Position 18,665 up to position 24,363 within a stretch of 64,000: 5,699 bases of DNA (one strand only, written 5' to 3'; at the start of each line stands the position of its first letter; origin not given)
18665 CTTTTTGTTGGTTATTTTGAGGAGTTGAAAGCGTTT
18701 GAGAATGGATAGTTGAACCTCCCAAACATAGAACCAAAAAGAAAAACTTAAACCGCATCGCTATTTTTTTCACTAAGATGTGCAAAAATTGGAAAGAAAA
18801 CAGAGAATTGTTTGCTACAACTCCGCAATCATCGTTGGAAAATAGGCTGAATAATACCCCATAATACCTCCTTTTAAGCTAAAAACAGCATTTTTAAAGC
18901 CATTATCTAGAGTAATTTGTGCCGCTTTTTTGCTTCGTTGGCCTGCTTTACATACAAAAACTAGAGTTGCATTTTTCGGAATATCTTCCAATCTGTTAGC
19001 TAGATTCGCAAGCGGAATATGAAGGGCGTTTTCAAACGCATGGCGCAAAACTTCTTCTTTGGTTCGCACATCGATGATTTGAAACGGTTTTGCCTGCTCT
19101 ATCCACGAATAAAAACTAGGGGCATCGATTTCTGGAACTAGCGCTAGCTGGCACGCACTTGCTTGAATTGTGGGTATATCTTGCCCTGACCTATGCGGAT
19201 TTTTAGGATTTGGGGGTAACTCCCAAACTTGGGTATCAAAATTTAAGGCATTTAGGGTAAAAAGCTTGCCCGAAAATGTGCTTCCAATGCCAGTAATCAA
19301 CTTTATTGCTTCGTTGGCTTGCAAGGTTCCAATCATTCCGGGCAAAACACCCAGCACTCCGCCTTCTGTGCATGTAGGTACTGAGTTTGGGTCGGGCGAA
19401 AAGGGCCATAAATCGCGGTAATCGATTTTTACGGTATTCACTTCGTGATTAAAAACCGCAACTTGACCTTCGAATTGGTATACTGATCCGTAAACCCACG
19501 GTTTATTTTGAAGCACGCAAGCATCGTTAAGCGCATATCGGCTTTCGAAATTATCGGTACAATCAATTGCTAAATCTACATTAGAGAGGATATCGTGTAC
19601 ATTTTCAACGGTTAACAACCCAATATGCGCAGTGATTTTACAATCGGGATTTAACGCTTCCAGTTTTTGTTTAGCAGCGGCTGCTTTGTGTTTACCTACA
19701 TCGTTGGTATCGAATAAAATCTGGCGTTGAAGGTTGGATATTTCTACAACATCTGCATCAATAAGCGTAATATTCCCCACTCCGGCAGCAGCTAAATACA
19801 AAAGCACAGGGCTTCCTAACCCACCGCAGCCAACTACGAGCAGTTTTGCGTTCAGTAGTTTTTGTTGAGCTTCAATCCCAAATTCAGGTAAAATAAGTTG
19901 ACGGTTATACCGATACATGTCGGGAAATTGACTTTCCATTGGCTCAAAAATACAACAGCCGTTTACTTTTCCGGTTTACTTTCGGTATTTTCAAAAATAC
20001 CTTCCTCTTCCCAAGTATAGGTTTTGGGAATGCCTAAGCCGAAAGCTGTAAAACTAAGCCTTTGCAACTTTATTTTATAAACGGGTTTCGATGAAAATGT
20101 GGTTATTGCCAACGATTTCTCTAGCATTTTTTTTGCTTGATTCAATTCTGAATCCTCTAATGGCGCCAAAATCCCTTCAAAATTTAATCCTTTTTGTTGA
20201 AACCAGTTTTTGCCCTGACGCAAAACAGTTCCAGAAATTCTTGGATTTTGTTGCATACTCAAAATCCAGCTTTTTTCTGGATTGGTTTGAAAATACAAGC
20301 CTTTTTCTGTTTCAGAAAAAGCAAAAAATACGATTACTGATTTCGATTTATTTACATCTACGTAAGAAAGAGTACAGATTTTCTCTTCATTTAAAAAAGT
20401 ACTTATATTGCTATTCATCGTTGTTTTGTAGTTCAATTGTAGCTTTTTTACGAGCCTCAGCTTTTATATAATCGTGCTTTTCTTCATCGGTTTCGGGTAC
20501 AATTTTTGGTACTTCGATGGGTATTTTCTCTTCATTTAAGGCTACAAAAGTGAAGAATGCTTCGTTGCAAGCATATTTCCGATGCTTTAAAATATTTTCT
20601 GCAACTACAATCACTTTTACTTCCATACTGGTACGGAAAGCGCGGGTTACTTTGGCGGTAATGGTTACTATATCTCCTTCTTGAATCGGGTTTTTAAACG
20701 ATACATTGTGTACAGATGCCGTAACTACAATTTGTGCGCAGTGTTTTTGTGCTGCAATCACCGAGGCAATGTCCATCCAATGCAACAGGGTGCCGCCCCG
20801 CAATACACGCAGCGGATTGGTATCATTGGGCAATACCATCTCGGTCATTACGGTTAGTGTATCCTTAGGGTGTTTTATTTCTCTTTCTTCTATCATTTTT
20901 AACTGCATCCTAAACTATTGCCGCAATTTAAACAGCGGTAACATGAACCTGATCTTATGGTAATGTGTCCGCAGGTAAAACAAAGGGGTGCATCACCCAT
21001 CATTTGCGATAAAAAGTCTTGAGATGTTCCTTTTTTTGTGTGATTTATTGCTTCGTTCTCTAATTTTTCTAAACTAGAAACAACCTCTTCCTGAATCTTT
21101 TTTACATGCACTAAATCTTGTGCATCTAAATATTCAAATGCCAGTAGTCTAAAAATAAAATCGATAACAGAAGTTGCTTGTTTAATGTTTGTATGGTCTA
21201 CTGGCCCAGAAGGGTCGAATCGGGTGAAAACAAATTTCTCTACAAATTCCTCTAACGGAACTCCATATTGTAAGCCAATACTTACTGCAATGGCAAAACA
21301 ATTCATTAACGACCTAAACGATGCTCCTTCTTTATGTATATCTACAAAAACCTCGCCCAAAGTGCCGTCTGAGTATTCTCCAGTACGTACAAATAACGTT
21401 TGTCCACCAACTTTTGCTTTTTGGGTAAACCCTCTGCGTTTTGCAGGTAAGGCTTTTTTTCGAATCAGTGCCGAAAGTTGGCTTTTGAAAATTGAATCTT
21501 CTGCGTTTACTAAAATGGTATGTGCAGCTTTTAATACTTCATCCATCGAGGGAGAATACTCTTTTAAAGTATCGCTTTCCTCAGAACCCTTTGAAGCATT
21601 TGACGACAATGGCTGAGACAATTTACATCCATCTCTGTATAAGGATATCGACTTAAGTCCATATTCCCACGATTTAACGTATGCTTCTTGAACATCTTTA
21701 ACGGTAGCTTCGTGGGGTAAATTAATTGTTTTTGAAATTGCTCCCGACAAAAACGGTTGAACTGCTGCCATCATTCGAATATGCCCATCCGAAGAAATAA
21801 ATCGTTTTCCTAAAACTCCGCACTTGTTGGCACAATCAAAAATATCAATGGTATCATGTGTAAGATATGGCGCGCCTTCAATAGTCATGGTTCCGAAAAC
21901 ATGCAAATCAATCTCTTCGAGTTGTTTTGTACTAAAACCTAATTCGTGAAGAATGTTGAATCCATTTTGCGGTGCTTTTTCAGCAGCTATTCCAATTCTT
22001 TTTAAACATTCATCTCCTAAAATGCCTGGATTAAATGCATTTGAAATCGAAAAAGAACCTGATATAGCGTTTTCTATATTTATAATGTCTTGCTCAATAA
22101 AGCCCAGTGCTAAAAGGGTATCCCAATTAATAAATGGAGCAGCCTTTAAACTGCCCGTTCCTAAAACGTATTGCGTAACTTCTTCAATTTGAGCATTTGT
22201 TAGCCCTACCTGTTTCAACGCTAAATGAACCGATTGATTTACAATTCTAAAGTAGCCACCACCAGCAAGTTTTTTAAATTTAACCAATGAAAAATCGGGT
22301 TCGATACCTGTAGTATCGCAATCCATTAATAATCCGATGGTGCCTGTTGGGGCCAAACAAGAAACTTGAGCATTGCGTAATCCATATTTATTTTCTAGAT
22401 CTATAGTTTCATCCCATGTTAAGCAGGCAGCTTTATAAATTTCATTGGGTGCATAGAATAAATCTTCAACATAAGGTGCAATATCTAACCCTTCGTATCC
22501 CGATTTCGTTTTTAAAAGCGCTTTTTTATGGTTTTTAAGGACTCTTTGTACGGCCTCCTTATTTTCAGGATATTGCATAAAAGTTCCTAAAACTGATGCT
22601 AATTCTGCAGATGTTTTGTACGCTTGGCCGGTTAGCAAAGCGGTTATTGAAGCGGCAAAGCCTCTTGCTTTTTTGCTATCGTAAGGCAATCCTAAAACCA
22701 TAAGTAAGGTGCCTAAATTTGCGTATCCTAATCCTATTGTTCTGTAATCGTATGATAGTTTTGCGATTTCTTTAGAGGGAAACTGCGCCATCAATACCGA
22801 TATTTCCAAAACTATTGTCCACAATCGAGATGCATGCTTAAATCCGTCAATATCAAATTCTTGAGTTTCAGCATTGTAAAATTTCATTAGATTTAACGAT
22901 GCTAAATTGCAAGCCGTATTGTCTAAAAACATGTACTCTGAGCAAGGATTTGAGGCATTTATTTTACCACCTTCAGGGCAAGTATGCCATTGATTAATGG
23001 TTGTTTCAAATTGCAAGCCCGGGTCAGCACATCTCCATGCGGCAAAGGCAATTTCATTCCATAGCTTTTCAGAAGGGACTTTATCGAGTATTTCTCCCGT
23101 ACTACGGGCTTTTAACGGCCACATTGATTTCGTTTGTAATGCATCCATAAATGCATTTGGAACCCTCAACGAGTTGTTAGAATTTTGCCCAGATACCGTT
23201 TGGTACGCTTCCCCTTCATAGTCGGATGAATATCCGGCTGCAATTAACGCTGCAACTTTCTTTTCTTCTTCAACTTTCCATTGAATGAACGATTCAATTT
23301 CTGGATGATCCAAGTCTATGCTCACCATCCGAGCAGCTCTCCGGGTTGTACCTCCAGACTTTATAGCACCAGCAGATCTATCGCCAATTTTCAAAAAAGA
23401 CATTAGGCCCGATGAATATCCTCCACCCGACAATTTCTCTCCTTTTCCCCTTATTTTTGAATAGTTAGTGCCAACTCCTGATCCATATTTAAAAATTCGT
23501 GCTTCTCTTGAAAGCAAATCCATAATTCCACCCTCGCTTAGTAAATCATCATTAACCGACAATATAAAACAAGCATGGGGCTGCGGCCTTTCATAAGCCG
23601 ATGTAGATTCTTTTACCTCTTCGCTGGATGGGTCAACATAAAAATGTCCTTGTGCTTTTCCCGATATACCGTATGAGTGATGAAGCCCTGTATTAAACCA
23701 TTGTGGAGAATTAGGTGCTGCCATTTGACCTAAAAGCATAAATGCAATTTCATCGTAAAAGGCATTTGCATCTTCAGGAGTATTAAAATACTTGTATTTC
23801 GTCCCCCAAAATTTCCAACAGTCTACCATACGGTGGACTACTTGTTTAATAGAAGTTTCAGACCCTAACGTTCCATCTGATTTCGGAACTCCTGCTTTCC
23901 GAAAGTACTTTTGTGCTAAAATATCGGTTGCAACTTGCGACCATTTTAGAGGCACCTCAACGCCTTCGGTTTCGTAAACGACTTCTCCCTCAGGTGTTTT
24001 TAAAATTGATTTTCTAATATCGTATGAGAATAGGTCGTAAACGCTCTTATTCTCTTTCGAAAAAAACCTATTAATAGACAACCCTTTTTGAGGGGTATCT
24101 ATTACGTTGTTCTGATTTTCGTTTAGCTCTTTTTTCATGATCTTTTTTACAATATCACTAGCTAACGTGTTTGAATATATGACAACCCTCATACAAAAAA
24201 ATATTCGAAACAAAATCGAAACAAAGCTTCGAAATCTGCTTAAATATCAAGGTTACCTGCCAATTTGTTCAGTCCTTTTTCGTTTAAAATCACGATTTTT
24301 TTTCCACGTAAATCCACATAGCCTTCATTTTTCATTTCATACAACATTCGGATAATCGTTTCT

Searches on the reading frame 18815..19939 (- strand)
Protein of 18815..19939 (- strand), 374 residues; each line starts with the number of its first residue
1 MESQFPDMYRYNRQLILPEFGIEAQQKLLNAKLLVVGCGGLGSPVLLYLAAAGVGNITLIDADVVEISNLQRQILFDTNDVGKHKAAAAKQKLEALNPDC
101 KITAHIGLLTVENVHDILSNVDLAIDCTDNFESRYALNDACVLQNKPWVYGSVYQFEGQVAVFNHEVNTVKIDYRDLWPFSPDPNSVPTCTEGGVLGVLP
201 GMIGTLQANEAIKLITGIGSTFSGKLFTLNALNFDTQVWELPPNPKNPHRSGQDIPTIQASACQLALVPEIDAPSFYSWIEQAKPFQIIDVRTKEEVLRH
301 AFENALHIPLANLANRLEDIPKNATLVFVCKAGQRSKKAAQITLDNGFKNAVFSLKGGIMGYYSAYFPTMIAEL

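Call 25: search_protein_families(library=pfam, proteins=[window:18815-19939:-], max_evalue=0.001)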
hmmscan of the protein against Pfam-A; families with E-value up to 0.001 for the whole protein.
window:18815-19939:- (374 aa): 2 families
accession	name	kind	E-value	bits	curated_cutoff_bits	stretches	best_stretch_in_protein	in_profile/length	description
PF00899.27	ThiF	-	1.1e-78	264.1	28.1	1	11-245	1-234/238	ThiF family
PF00581.25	Rhodanese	-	1.4e-13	51.6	22.2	1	277-364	6-101/102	Rhodanese-like domain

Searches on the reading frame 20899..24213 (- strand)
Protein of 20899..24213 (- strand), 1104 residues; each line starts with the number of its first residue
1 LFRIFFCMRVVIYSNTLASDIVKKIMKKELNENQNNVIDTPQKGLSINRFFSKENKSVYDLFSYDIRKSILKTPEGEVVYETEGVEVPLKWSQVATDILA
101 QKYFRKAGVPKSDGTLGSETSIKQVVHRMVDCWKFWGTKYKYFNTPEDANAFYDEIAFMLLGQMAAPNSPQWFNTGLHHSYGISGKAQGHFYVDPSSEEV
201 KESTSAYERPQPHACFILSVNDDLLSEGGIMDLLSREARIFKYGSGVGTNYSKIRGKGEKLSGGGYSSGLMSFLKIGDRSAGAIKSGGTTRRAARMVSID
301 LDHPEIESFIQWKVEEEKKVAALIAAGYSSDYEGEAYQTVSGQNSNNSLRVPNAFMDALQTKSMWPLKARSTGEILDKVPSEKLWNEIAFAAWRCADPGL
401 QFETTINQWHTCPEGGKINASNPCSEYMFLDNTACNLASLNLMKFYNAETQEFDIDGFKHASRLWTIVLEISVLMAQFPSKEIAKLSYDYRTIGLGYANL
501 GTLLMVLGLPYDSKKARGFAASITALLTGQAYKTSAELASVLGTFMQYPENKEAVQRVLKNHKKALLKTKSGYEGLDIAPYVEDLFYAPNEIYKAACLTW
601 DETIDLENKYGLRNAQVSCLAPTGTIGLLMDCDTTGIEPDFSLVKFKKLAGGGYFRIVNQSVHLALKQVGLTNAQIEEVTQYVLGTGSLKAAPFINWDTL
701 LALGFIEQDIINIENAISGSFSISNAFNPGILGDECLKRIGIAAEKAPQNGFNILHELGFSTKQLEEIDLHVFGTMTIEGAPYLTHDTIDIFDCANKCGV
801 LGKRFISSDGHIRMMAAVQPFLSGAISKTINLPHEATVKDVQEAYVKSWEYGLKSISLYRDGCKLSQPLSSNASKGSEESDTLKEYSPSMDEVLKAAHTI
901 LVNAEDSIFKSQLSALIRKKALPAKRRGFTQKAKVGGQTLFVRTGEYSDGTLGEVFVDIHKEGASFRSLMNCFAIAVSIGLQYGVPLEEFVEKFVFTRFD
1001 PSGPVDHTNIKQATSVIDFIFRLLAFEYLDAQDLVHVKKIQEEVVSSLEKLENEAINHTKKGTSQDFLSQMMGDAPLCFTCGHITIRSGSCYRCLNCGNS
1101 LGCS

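Call 25: search_protein_families(library=pfam, proteins=[window:20899-24213:-], max_evalue=0.001)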
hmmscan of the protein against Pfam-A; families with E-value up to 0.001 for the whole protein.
window:20899-24213:- (1104 aa): 3 families
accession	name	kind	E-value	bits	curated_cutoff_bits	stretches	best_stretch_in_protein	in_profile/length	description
PF02867.20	Ribonuc_red_lgC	-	2.1e-125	419.8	23.9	2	214-699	2-460/523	Ribonucleotide reductase, barrel domain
PF08471.15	Ribonuc_red_2_N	-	9.8e-35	119.3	27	1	75-163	1-103/103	Class II vitamin B12-dependent ribonucleotide reductase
PF12637.14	TSCPD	-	1.2e-09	38.8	22.8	1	932-1025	6-85/88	TSCPD domain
